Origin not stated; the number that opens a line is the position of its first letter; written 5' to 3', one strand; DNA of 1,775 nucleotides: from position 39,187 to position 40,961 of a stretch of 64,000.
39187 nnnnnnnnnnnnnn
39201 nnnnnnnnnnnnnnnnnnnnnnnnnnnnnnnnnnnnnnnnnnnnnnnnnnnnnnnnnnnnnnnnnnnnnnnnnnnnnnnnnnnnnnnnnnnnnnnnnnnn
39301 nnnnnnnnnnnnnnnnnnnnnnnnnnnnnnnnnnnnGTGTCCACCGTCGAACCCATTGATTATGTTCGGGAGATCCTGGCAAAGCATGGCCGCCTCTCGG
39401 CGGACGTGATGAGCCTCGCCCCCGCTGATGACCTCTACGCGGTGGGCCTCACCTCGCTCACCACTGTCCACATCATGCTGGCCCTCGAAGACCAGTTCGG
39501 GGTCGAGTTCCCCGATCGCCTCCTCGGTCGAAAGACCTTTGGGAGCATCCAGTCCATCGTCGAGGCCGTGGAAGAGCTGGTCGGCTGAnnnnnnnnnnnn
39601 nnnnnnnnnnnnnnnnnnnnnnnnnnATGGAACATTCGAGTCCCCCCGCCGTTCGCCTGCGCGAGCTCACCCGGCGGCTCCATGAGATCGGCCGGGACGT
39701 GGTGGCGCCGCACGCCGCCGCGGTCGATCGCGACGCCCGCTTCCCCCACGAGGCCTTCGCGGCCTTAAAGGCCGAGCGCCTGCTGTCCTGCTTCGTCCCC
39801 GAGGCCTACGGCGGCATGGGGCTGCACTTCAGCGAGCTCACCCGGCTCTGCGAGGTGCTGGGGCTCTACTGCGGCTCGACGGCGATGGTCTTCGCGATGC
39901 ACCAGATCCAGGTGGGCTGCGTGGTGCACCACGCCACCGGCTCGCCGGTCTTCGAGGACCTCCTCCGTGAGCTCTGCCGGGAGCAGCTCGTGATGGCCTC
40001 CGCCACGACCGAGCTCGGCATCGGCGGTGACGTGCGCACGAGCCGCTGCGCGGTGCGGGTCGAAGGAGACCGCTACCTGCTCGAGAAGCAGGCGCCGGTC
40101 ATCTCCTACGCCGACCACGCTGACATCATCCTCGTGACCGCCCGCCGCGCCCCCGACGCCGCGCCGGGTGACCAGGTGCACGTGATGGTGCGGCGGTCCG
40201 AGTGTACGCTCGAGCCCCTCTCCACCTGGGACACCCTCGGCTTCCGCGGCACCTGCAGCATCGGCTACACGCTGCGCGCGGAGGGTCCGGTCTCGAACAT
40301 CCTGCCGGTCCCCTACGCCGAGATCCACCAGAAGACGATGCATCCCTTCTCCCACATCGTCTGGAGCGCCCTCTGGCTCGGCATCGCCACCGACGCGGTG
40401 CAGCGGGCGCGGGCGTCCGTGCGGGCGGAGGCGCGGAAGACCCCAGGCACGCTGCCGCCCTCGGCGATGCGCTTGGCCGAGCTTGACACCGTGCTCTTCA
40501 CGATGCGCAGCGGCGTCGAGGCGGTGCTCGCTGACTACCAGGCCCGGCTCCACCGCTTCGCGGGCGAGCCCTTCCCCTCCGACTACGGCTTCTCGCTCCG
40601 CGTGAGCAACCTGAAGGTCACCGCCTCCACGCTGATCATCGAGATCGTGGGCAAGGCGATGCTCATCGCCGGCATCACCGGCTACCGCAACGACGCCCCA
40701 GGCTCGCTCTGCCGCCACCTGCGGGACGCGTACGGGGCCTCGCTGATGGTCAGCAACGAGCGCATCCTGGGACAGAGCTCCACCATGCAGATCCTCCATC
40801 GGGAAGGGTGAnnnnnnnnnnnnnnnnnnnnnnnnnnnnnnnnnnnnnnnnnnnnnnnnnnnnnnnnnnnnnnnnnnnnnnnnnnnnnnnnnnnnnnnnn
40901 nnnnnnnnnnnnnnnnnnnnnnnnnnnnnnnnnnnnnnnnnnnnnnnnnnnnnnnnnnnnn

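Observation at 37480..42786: Carrier-protein aminoacylation cassette (aaRS-like ligase, ACP, ACAD-like flavoenzyme, DUF1839-like protein, tandem hydrolase) attached to a Wzx/Wzy polysaccharide locus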

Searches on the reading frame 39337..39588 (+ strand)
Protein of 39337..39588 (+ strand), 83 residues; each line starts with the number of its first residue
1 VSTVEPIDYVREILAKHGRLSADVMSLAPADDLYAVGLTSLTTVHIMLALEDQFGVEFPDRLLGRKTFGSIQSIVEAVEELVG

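Call 5: search_protein_families(library=pfam, proteins=[window:39337-39588:+], max_evalue=0.01)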
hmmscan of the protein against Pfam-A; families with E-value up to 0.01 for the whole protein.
window:39337-39588:+ (83 aa): 1 family
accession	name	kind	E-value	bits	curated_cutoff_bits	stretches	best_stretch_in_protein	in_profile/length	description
PF00550.31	PP-binding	-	3e-09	37.4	20.8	1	10-77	3-66/67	Phosphopantetheine attachment site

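Call 6: search_protein_families(library=ncbifam, proteins=[window:39337-39588:+], max_evalue=0.01)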
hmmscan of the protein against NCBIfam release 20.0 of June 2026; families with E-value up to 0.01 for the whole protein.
window:39337-39588:+ (83 aa): 12 families
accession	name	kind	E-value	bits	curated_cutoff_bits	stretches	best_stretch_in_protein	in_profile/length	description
NF005480.0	PRK07081.1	equivalog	1.3e-28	98.7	72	1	9-81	4-76/83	acyl carrier protein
NF003464.0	PRK05087.1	equivalog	6.9e-06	26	68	1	22-81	17-77/78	D-alanine--poly(phosphoribitol) ligase subunit DltC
NF058660.1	cispen_ACP_AmcB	equivalog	2.2e-05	24.6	80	1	10-81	6-78/80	cispentacin biosynthesis acyl carrier protein AmcB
TIGR00517.1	acyl_carrier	equivalog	5.2e-05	23.1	70.45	1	33-79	30-74/77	acyl carrier protein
NF002148.0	PRK00982.1-2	subfamily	0.00012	21.8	71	1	31-78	32-74/79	acyl carrier protein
NF002149.0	PRK00982.1-3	equivalog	0.00016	21.6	106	1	35-62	32-59/78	acyl carrier protein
NF002151.0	PRK00982.1-5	equivalog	0.00029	20.9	92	1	9-62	7-59/78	acyl carrier protein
TIGR01688.1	dltC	equivalog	0.00033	20.7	52.35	1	31-80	23-73/73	D-alanine--poly(phosphoribitol) ligase subunit 2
NF040636.1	AcpM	exception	0.0016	18.4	146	1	37-79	36-79/93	meromycolate extension acyl carrier protein AcpM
NF002147.0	PRK00982.1-1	equivalog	0.003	17.4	84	1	38-76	39-78/83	acyl carrier protein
NF006031.0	PRK08172.1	equivalog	0.0055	17.3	76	1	10-76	9-75/82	acyl carrier protein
NF004533.0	PRK05883.1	equivalog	0.0063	16.3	72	1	20-77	36-95/100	acyl carrier protein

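Call 36: search_solved_structures(query=window:39337-39588:+, max_evalue=0.01, show_alignments=1)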
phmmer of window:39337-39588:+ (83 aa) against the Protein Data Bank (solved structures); distinct sequences matched with E-value up to 0.01: 62 (the best 60 are shown).
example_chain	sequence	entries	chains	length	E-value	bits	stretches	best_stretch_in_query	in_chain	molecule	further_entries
4h2w_C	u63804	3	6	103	3e-17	65.6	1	10-79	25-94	Aminoacyl carrier protein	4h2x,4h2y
2jq4_A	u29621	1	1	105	3.2e-17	65.5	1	10-79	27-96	Hypothetical protein Atu2571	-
7ar9_T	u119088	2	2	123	5.2e-05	26.8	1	15-65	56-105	SDAP1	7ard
2n57_A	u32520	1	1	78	7e-05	26.4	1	8-62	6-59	Acyl carrier protein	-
2ava_A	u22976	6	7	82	0.00012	25.6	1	5-80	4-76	Acyl carrier protein I, chloroplast | Acyl Carrier Protein | ACYL CARRIER PROTEIN 1, CHLOROPLASTIC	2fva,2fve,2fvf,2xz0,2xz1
8jfn_B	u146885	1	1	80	0.00025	24.6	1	13-64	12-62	Acyl carrier protein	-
8jfg_G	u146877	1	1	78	0.00027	24.5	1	19-64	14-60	Acyl carrier protein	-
8jfi_G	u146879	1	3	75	0.00027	24.5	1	19-64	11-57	Acyl carrier protein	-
8jfh_E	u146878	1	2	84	0.0003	24.3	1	14-64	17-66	Acyl carrier protein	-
4zjb_G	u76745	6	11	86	0.00031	24.3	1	14-64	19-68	Acyl carrier protein | Acyl carrier protein,Acyl carrier protein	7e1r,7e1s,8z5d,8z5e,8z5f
5h9g_A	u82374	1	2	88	0.00034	24.2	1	14-64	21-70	Acyl carrier protein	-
7b0n_T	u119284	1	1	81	0.00039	24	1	30-79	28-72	Acyl carrier protein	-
6ihc_G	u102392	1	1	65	0.00056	23.5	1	19-62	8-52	holo-form acyl carrier protein (holo-ACP)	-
6gcs_O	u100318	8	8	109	0.00072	23.1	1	30-79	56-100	ACPM1 SUBUNIT | Acyl carrier protein ACPM1 of NADH:Ubiquinone Oxidoreductase (Complex I)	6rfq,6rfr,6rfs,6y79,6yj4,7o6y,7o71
6bug_A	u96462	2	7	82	0.00099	22.7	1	23-81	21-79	D-alanyl carrier protein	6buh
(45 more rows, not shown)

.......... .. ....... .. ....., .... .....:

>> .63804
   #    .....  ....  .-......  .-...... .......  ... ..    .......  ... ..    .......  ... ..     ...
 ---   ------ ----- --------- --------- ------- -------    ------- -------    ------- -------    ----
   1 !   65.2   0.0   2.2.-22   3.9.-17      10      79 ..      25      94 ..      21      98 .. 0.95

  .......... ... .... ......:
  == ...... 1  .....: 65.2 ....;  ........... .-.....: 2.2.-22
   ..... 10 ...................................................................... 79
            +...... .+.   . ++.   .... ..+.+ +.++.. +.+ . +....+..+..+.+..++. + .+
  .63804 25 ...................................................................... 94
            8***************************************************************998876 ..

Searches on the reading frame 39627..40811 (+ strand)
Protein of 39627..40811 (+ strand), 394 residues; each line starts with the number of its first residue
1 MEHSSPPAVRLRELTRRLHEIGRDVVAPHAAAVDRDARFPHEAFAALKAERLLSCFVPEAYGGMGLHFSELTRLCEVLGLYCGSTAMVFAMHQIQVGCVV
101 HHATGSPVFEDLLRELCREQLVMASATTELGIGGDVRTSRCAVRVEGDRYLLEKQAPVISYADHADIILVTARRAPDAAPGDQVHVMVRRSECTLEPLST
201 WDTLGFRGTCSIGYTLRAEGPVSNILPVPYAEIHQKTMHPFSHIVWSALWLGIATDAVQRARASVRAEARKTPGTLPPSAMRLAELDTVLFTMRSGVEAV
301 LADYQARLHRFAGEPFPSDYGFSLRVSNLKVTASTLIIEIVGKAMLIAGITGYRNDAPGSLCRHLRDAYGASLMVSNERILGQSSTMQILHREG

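Call 5: search_protein_families(library=pfam, proteins=[window:39627-40811:+], max_evalue=0.01)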
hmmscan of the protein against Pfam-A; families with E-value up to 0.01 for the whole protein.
window:39627-40811:+ (394 aa): 4 families
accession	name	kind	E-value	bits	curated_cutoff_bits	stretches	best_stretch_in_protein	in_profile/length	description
PF02771.21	Acyl-CoA_dh_N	-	7.3e-14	52.6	22.9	1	12-103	5-97/113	Acyl-CoA dehydrogenase, N-terminal domain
PF00441.29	Acyl-CoA_dh_1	-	2.8e-05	24.7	22.4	1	247-369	19-129/150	Acyl-CoA dehydrogenase, C-terminal domain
PF02770.24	Acyl-CoA_dh_M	-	6.7e-05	23.4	33.3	1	125-209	2-87/97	Acyl-CoA dehydrogenase, middle domain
PF08028.16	Acyl-CoA_dh_2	-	7.9e-05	23.4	22.7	1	245-369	2-124/134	Acyl-CoA dehydrogenase, C-terminal domain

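Call 6: search_protein_families(library=ncbifam, proteins=[window:39627-40811:+], max_evalue=0.01)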
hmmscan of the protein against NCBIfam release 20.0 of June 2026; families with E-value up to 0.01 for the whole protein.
window:39627-40811:+ (394 aa): 16 families
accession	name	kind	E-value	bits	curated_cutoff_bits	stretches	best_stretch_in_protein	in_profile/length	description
NF049984.1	Rv1679_FadE16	equivalog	1.4e-28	100.2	600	1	24-376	10-352/371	Rv1679 family acyl-CoA dehydrogenase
NF042972.1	AcrlCoAredClosAcrC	equivalog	6.7e-18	64.5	640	1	17-368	15-355/378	acryloyl-CoA reductase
NF042439.1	SulpropCoADesulf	equivalog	1.1e-15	57.3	600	1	18-368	4-349/379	3-sulfinopropanoyl-CoA desulfinase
TIGR04022.1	sulfur_SfnB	equivalog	3.8e-14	52.4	430.9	1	26-272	21-261/391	SfnB family sulfur acquisition oxidoreductase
NF053553.1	prodigi_MBC_PigA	equivalog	7.1e-12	45.1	500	1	16-178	14-178/381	prodigiosin MBC biosynthesis dehydrogenase PigA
NF045652.1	ProlPCPDhRedW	equivalog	9.9e-12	44.3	650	1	31-210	25-205/376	L-prolyl-[peptidyl-carrier protein] dehydrogenase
NF043006.1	CyhCrbnylCoADH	equivalog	1.5e-11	44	650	1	16-259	13-257/380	cyclohexane-1-carbonyl-CoA dehydrogenase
NF045920.1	HphnlacHdxOX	equivalog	7.1e-11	41.6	650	1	25-307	11-297/384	p-hydroxyphenylacetate 3-hydroxylase oxygenase component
NF045552.1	GlutCoADH_Des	equivalog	1.6e-10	40.7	470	1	14-179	12-178/387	glutaryl-CoA dehydrogenase Acd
NF043015.1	DibenthMonoxDszC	equivalog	9e-09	34.6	850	1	40-271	43-281/415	dibenzothiophene monooxygenase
TIGR03207.1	cyc_hxne_CoA_dh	equivalog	1.5e-08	33.8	575.35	1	16-176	10-169/372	cyclohexanecarboxyl-CoA dehydrogenase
NF045629.1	monooxsub_HsaA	equivalog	2.9e-07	29.6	450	1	27-211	12-181/383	3-hydroxy-9,10-secoandrosta-1,3,5(10)-triene-9,17-dione monooxygenase oxygenase subunit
NF037942.1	ac_ACP_DH_MbtN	equivalog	2.9e-06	26.3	700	1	252-368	228-344/376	mycobactin biosynthesis acyl-ACP dehydrogenase MbtN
NF002885.1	PRK03354.1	equivalog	6.6e-06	25.4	540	1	32-177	31-174/378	crotonobetainyl-CoA dehydrogenase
NF058590.1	AcCoDHFadEBacil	equivalog_domain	2.3e-05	23.1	600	1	24-173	38-189/586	acyl-CoA dehydrogenase FadE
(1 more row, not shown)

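Call 47: search_solved_structures(query=window:39627-40811:+, max_evalue=0.00001, show_alignments=1)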
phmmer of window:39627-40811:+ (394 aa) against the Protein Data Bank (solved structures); distinct sequences matched with E-value up to 0.00001: 54.
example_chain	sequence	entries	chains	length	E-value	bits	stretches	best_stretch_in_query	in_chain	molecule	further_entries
8i4p_A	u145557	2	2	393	2.3e-15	59.6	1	14-188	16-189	Acyl-CoA dehydrogenase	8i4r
7w0j_A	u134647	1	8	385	2.3e-15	59.6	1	14-188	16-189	Acyl-CoA dehydrogenase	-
7p98_A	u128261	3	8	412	7.4e-15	58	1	19-368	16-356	Short-chain acyl-CoA dehydrogenase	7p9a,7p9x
4zxv_A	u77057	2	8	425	1.4e-14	57.1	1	30-369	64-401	DnmZ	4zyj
5gj7_A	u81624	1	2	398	2.1e-13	53.2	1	21-295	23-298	Acyl-CoA dehydrogenase type 2 domain protein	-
5z8t_A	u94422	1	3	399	2.1e-13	53.2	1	21-295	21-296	Acyl-CoA dehydrogenase type 2 domain protein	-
1ws9_A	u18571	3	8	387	5e-13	52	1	18-181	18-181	acyl-CoA dehydrogenase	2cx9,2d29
4u83_A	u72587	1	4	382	1.2e-12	50.7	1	17-359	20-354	Acyl-CoA dehydrogenase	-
3pfd_A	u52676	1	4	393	1.5e-12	50.4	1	9-369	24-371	Acyl-CoA dehydrogenase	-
9w60_A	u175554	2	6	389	4.8e-12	48.7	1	16-368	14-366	Butyryl CoA dehydrogenase apo protein | Butyryl CoA Dehydrogenase with FAD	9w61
4o5m_A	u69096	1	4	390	6e-12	48.4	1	11-227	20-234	Isovaleryl-CoA dehydrogenase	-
3oib_A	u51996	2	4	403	8.2e-11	44.7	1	18-226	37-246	Acyl-CoA dehydrogenase | Putative acyl-CoA dehydrogenase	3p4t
7szv_A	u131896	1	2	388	8.5e-11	44.6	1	13-368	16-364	Acyl-CoA dehydrogenase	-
5ol2_C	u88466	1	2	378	1.1e-10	44.2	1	21-368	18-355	Acyl-CoA dehydrogenase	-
4kto_A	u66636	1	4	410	1.3e-10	44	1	19-257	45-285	isovaleryl-CoA dehydrogenase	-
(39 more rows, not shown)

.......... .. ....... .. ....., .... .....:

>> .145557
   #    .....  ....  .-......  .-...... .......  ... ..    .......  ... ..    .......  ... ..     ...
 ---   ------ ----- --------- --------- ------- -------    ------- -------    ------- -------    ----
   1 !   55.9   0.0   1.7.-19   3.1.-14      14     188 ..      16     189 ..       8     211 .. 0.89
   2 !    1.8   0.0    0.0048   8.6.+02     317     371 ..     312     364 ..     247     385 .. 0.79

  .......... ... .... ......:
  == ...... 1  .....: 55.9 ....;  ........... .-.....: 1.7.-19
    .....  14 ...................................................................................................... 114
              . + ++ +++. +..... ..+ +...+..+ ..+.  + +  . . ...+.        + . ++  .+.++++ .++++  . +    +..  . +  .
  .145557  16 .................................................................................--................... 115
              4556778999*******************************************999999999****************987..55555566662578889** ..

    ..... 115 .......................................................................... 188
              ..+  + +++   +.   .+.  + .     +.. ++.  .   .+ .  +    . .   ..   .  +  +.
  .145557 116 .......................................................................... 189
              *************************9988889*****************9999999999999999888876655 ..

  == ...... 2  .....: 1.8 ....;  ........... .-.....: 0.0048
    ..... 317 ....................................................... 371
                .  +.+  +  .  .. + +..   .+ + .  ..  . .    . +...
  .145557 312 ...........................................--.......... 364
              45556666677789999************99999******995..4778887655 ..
